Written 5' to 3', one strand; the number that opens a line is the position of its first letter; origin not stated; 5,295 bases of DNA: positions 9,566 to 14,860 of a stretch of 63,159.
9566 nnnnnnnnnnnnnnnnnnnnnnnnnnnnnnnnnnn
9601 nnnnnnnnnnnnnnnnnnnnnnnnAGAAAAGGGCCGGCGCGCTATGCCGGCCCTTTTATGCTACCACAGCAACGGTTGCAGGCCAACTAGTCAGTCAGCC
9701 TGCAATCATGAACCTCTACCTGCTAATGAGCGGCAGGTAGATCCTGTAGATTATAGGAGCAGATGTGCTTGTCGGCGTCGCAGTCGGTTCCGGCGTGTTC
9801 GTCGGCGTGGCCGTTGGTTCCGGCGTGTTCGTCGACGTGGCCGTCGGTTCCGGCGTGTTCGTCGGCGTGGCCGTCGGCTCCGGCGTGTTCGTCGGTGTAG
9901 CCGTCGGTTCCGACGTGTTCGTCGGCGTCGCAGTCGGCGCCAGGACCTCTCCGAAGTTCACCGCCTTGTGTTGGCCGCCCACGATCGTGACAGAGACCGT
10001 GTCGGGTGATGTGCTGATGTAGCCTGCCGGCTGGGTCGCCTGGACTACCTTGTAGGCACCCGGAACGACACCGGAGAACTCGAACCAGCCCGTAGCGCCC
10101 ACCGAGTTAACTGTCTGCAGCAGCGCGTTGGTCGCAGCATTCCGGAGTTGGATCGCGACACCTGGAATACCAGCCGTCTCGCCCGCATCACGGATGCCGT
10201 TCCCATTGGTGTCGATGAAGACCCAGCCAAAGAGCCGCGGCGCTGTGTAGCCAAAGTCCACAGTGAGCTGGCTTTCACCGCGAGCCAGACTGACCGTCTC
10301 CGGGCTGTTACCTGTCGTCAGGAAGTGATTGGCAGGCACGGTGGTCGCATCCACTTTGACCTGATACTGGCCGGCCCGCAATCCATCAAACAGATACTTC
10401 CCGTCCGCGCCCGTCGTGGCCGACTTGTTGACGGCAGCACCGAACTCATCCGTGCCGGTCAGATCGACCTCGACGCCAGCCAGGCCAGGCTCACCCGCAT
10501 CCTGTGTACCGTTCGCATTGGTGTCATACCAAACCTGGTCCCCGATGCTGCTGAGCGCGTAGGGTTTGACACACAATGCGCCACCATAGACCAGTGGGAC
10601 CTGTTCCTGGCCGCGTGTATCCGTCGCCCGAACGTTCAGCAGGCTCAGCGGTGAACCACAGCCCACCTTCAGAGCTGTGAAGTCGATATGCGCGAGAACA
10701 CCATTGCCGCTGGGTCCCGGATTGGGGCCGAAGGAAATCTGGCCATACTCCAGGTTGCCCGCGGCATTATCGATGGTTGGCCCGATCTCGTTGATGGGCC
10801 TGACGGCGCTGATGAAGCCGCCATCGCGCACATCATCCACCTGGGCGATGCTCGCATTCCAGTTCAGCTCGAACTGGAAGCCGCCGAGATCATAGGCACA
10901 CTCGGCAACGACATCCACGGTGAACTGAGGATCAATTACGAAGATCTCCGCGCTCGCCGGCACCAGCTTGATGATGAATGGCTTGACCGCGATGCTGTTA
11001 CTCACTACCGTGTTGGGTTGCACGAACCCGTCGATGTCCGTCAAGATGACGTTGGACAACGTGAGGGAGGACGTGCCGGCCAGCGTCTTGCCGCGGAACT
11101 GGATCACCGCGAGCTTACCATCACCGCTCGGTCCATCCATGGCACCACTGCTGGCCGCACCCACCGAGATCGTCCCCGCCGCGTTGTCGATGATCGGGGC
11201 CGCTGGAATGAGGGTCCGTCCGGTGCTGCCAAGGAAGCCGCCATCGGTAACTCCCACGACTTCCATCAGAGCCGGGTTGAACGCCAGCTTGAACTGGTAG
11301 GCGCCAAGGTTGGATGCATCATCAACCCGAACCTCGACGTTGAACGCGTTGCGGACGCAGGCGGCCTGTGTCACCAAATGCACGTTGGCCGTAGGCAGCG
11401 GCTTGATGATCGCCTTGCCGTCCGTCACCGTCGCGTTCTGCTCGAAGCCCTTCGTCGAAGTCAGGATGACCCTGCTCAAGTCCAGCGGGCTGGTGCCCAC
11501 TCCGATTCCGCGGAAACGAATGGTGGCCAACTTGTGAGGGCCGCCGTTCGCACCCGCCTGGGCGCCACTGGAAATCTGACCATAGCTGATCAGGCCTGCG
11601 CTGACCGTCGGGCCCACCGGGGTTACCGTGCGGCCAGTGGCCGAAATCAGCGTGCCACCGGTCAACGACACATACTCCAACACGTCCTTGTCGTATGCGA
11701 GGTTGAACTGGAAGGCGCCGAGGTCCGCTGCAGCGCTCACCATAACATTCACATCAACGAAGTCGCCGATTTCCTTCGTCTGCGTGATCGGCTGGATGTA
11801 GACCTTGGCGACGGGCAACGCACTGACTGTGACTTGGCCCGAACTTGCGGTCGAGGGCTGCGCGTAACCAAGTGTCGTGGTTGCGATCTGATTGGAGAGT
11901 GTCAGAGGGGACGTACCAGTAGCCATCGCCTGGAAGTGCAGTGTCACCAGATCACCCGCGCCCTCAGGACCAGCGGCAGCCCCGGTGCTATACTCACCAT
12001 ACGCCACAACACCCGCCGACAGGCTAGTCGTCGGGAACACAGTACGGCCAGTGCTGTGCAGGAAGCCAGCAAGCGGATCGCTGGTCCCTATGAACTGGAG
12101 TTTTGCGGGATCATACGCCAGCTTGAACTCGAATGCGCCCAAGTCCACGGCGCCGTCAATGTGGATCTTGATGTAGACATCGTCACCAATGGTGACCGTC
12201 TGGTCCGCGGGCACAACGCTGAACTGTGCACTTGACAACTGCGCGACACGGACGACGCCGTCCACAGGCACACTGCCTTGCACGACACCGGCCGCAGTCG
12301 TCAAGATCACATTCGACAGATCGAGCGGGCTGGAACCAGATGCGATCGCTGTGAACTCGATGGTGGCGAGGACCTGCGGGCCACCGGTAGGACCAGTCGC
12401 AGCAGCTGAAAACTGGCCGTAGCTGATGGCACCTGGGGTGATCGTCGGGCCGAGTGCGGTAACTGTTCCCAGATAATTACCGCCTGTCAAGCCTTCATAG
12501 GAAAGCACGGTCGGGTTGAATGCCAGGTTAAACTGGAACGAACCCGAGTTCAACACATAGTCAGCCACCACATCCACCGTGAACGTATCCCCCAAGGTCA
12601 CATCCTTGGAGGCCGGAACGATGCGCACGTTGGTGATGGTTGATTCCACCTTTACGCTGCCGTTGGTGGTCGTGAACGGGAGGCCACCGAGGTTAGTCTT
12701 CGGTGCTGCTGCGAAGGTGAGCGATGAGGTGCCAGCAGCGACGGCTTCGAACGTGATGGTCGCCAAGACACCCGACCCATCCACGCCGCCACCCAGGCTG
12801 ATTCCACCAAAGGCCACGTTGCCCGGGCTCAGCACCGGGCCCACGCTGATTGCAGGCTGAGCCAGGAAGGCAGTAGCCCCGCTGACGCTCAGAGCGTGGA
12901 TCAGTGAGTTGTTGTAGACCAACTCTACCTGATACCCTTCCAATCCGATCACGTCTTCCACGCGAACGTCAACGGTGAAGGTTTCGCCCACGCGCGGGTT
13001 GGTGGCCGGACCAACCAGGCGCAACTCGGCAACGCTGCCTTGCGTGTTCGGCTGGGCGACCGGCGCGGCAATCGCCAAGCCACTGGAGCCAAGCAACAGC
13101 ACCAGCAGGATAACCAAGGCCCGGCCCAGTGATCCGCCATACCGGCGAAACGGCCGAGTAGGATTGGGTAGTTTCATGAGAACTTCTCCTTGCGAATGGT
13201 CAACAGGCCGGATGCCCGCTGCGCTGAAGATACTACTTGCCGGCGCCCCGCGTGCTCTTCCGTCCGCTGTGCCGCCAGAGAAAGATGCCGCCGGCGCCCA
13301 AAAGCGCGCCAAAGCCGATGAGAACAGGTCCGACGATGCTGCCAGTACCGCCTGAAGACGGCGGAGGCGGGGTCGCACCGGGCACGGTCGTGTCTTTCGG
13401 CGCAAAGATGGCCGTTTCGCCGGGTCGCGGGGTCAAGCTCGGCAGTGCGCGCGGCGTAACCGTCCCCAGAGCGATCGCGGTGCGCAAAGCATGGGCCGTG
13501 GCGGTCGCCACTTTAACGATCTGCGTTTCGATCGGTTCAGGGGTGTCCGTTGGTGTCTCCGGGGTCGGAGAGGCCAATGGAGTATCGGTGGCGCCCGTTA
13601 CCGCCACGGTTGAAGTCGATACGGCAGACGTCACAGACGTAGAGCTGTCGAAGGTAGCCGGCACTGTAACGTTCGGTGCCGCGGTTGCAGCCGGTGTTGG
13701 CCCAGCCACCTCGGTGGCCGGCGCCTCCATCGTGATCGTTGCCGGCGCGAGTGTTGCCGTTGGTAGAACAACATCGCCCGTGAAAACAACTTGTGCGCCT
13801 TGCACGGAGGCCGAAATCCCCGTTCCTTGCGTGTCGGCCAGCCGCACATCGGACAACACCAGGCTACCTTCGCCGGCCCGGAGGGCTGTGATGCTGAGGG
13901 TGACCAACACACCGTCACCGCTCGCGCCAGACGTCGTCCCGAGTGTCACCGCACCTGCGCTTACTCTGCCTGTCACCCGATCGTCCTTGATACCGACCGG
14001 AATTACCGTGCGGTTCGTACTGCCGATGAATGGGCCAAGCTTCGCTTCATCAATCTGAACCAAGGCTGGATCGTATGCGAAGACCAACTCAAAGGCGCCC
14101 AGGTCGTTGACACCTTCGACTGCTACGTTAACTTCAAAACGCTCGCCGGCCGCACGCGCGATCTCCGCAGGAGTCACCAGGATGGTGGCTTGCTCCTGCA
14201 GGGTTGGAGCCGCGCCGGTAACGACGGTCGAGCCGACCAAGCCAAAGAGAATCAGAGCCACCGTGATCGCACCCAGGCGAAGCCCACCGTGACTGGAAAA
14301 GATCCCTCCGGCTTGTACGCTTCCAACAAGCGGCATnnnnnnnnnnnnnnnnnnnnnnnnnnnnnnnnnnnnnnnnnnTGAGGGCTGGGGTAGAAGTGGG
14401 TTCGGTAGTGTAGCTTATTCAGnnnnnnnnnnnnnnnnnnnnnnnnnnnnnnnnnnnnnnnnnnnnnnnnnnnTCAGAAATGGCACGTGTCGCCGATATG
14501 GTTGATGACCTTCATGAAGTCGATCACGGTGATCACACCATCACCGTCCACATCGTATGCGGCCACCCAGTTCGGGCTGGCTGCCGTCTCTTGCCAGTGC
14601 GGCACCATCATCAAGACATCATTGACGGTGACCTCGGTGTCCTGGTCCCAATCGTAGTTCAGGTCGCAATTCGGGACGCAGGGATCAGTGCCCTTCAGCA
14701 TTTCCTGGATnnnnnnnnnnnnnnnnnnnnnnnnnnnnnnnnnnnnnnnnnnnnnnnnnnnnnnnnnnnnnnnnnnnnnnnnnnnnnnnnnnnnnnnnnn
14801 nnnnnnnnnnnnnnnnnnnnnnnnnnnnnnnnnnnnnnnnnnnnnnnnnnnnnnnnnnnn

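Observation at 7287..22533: Enzyme-free cohesin-dockerin surface assembly locus under an ECF sigma / FecR anti-sigma pair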

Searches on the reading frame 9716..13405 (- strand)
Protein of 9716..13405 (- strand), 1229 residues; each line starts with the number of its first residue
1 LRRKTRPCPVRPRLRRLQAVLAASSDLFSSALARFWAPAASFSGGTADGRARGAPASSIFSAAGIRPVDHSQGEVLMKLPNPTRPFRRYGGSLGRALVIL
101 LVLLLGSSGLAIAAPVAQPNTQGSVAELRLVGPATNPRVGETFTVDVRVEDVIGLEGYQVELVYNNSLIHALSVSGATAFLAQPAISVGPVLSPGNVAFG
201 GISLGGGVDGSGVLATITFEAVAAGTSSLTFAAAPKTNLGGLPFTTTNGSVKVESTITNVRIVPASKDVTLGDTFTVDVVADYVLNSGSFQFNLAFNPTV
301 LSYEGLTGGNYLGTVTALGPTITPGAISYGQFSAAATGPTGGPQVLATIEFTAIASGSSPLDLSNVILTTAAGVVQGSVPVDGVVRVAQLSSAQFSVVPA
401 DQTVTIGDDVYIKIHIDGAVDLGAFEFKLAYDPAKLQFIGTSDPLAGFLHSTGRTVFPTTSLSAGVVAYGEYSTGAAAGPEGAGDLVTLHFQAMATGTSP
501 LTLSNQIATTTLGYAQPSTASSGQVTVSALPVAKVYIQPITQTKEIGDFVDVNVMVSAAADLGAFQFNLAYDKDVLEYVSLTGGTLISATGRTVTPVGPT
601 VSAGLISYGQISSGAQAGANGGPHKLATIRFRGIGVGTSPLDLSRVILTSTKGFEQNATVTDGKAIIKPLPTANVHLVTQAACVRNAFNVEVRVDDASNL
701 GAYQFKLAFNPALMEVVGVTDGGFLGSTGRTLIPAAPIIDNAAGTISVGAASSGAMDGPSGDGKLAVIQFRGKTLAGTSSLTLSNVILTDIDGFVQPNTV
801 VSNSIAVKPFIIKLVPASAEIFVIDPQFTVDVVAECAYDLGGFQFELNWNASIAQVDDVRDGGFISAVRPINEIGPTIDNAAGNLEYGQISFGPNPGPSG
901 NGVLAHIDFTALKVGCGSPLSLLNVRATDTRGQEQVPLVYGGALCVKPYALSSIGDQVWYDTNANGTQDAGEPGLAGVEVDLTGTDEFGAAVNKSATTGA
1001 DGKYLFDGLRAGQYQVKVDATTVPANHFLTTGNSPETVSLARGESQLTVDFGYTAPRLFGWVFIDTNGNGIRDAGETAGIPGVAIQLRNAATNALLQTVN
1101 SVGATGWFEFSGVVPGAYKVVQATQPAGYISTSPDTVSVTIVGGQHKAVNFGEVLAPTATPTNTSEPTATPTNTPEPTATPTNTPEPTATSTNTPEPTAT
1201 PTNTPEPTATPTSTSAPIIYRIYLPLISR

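Call 4: search_protein_families(library=pfam, proteins=[window:9716-13405:-], max_evalue=0.01)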
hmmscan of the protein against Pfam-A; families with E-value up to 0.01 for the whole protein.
window:9716-13405:- (1229 aa): 4 families
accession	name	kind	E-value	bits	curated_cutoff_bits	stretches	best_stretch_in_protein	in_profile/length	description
PF00963.24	Cohesin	-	6.5e-47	159.7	24.1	6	687-790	15-122/139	Cohesin domain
PF17210.9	SdrD_B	-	5.5e-35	120.4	29.7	2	953-1033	2-76/112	SdrD B-like domain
PF17802.7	SpaA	-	4.7e-11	43.1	23.1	2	1075-1141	11-76/91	Prealbumin-like fold domain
PF13620.12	CarboxypepD_reg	-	4.9e-08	33.6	32.3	2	974-1022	13-58/82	Carboxypeptidase regulatory-like domain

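Call 6: search_protein_families(library=ncbifam, proteins=[window:9716-13405:-], max_evalue=0.01)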
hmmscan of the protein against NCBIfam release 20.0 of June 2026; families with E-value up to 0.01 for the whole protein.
window:9716-13405:- (1229 aa): 2 families
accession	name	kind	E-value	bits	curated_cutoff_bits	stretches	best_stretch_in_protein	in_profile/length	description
NF012181.0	MSCRAMM_SdrD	exception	1.9e-21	75.3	2500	1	953-1133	683-866/1379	MSCRAMM family adhesin SdrD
NF000535.3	MSCRAMM_SdrC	exception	4.3e-15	54.8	1700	1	1060-1135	501-572/963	MSCRAMM family adhesin SdrC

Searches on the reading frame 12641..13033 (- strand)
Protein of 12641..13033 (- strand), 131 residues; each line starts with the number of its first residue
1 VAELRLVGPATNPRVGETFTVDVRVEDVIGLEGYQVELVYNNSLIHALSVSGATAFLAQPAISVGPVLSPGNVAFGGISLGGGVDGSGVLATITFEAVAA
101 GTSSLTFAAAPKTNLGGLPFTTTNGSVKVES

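Call 86: search_solved_structures(query=A1, max_evalue=0.01)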
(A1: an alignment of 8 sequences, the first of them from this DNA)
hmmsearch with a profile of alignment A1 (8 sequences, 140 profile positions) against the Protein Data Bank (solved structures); distinct sequences matched with E-value up to 0.01: 21.
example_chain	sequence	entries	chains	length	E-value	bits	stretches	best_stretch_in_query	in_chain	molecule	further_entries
3l8q_A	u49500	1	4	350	1.4e-11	47.4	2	3-60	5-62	Cellulosomal scaffoldin adaptor protein B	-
1zv9_A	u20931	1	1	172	1.8e-05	27.6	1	3-60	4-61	Cellulosomal scaffoldin adaptor protein B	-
1qzn_A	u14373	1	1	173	1.8e-05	27.6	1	3-60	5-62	cellulosomal scaffoldin adaptor protein B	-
3f2l_A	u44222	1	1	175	1.9e-05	27.5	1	3-60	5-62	Cellulosomal scaffoldin adaptor protein B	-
5lxv_A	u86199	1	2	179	2e-05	27.5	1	4-56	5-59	Scaffoldin C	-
3bwz_A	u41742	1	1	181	2.1e-05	27.4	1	3-60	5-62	Cellulosomal scaffoldin adaptor protein B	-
1tyj_A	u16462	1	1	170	3.7e-05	26.6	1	12-60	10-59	cellulosomal scaffoldin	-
2y3n_A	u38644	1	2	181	4.1e-05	26.5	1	12-60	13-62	CELLULOSOMAL SCAFFOLDIN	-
3fnk_A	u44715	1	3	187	0.00038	23.3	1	12-54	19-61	Cellulosomal scaffoldin adaptor protein B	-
2jh2_A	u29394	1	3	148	0.00039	23.3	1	10-133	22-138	O-GLCNACASE NAGJ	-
3ghp_A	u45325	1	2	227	0.00045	23.1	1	12-54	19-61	Cellulosomal scaffoldin adaptor protein B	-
2ozn_A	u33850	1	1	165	0.00049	23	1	10-133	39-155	O-GlcNAcase nagJ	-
2o4e_A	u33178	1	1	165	0.0005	23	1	10-133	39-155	O-GlcNAcase nagJ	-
4u3s_A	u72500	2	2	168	0.00056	22.8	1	11-54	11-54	Cellulosomal scaffoldin adaptor protein B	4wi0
2bm3_A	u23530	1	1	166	0.0013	21.6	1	12-65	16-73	SCAFFOLDING DOCKERIN BINDING PROTEIN A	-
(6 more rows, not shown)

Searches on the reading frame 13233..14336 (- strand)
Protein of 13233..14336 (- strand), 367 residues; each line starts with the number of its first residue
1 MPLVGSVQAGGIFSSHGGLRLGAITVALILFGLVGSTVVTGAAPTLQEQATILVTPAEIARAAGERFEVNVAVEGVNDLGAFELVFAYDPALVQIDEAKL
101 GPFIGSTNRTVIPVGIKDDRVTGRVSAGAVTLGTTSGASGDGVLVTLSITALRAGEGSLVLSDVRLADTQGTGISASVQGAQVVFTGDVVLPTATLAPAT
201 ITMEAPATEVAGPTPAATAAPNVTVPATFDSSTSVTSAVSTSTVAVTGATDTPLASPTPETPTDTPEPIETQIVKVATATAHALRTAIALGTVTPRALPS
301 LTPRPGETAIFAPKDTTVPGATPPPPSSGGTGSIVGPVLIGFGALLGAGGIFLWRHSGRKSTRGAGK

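Call 4: search_protein_families(library=pfam, proteins=[window:13233-14336:-], max_evalue=0.01)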
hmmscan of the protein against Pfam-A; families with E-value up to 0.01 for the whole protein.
window:13233-14336:- (367 aa): 1 family
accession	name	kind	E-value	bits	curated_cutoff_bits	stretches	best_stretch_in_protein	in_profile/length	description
PF00963.24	Cohesin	-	5.7e-09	36.7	24.1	1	60-171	9-123/139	Cohesin domain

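Call 6: search_protein_families(library=ncbifam, proteins=[window:13233-14336:-], max_evalue=0.01)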
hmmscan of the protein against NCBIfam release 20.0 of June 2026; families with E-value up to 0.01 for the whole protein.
window:13233-14336:- (367 aa): 0 families

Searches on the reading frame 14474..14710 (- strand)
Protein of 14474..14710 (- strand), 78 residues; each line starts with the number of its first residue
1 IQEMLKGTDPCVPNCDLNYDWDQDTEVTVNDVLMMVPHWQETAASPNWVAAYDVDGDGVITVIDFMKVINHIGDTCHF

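Call 61: find_homologous_proteins(query=A10, max_evalue=0.001)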
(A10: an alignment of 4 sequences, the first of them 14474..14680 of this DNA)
Query A10 (4 sequences) (68 aa, profile of the alignment): 3 proteins with E <= 0.001 among 26 candidates.
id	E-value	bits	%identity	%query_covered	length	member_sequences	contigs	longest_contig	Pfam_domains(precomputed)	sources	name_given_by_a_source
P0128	1.2e-21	94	69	99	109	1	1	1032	PF00404.25,PF18884.6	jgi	-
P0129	2.6e-21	93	65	91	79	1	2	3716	PF00404.25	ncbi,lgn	-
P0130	8.1e-21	92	32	97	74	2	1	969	-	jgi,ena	-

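Call 87: search_solved_structures(query=A10, max_evalue=0.1)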
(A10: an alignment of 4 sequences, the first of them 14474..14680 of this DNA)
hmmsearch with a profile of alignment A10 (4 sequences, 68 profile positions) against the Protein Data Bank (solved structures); distinct sequences matched with E-value up to 0.1: 193 (the best 60 are shown).
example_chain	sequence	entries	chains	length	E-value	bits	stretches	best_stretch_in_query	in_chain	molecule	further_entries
2b59_B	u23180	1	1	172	6.6e-08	35.6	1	11-67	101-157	Cellulosomal scaffolding protein A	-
3kcp_A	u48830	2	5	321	1.1e-07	35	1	11-67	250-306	Cellulosomal-scaffolding protein A | Cellulosome anchoring protein cohesin region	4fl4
5g5d_B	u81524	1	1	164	3e-07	33.6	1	15-67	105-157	CELLULOSOMAL-SCAFFOLDING PROTEIN A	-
4wi0_B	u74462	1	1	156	3.9e-07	33.2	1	15-66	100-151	Cellulosomal scaffoldin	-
2y3n_B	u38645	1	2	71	7.2e-07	32.3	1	8-67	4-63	CELLULOSOMAL FAMILY-48 PROCESSIVE GLYCOSIDE HYDROLASE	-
5k39_B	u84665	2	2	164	5.4e-06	29.5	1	15-64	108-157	Dockerin module from a protein of unknown function | Ig domain protein group 2 domain protein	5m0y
4aqr_A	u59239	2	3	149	7.2e-06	29.1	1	11-61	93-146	CALMODULIN-7 | CALMODULIN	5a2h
1rfj_A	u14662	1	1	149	9.1e-06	28.8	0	11-61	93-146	calmodulin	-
9ya0_SA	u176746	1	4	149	1.5e-05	28.1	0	11-61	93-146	Calmodulin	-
4u3s_B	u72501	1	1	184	2.5e-05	27.4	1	15-64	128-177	Cellulosomal scaffoldin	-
9qt9_E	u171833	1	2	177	2.9e-05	27.2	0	11-61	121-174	Calmodulin-1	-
1qs7_A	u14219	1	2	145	3.6e-05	26.9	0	11-59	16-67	CALMODULIN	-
2k0j_A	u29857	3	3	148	3.8e-05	26.8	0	11-59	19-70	calmodulin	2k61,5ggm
1vrk_A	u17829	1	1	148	3.9e-05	26.8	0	11-59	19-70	CALMODULIN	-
6xxx_AAA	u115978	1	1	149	3.9e-05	26.8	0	11-58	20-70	Calmodulin-1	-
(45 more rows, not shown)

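Call 91: predict_structure(alignment_id=A11)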
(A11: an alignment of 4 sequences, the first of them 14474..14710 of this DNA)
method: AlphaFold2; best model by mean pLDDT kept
length: 78 residues; sequences in the alignment: 4
mean_pLDDT: 82.6   pTM: 0.67
mean pLDDT of the five models: 82.6, 82.5, 82.4, 79.4, 72.8
residues with pLDDT >= 90: 47; 70-90: 14; 50-70: 4; < 50: 13
segments of 3 or more residues with pLDDT < 50: 1-13
pLDDT, mean of each block of 10 residues (from residue 1): 42 66 91 95 96 95 95 81
secondary structure, 60 per line:
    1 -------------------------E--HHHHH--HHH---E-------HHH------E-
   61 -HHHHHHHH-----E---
elements in order: H29-33 H62-69

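Call 94: fold_search(model_id=the predicted structure, library=pdb)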
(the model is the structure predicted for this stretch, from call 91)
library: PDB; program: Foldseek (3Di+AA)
matches with E <= 10: 394; with E <= 0.001: 0
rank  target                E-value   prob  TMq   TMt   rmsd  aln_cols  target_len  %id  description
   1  5g5d_B                1.6e-03  1.00  0.64  0.33   1.0        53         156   30  Crystal Structure of the CohScaC2-XDocCipA type II complex from Clostridium thermocellum (released 2017-04-05)
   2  4wi0_B                4.1e-03  1.00  0.62  0.32   1.3        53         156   24  Crystal structure of Coh3ScaB-XDoc_M2ScaA complex: A C-terminal interface mutant of type II Cohesin-X-Dockerin complex (released 2015-10-07)
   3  3kcp_A                5.4e-03  1.00  0.68  0.18   1.1        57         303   30  Crystal structure of interacting Clostridium thermocellum multimodular components (released 2010-02-09)
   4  5m0y_B                6.2e-03  1.00  0.63  0.33   1.1        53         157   28  Crystal Structure of the CohScaA-XDocCipB type II complex from Clostridium thermocellum at 1.5Angstrom resolution (released 2017-09-06)
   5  2y3n_B                7.6e-03  1.00  0.66  0.84   1.5        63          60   21  Type II cohesin-dockerin domain from Bacteroides cellolosolvens (released 2012-01-11)
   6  2b59_B                8.2e-03  1.00  0.64  0.33   1.1        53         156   30  The type II cohesin dockerin complex (released 2005-10-11)
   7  4u3s_B                1.2e-02  1.00  0.62  0.32   1.2        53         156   23  Crystal structure of Coh3ScaB-XDoc_M1ScaA complex: A N-terminal interface mutant of type II Cohesin-X-Dockerin complex (released 2015-07-29)
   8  4fl4_L                1.5e-02  1.00  0.68  0.18   1.1        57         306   30  Scaffoldin conformation and dynamics revealed by a ternary complex from the Clostridium thermocellum cellulosome (released 2012-06-27)
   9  4fl4_C                2.8e-02  1.00  0.68  0.18   1.1        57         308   30  Scaffoldin conformation and dynamics revealed by a ternary complex from the Clostridium thermocellum cellulosome (released 2012-06-27)
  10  5k39_B                3.0e-02  1.00  0.60  0.31   1.1        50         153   30  THE TYPE II COHESIN DOCKERIN COMPLEX FROM CLOSTRIDIUM THERMOCELLUM (released 2017-03-29)
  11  4fl4_I                3.7e-02  1.00  0.67  0.18   1.1        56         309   30  Scaffoldin conformation and dynamics revealed by a ternary complex from the Clostridium thermocellum cellulosome (released 2012-06-27)
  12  6kg9_MODEL_1_A        4.6e-02  0.97  0.46  0.52   4.3        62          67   24  Solution structure of CaDoc0917 from Clostridium acetobutylicum (released 2020-07-08)
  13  6kge_D                1.3e-01  0.95  0.51  0.62   4.8        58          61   26  Crystal structure of CaDoc0917(R16D)-CaCohA2 complex at pH 5.5 (released 2020-07-08)
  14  2vn6_B                1.4e-01  0.94  0.47  0.55   3.4        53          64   21  The Clostridium cellulolyticum dockerin displays a dual binding mode for its cohesin partner (released 2008-05-13)
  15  6kgf_D                1.5e-01  0.85  0.46  0.55   4.7        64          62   25  Crystal structure of CaDoc0917(R16D)-CaCohA2 complex at pH 8.2 (released 2020-07-08)
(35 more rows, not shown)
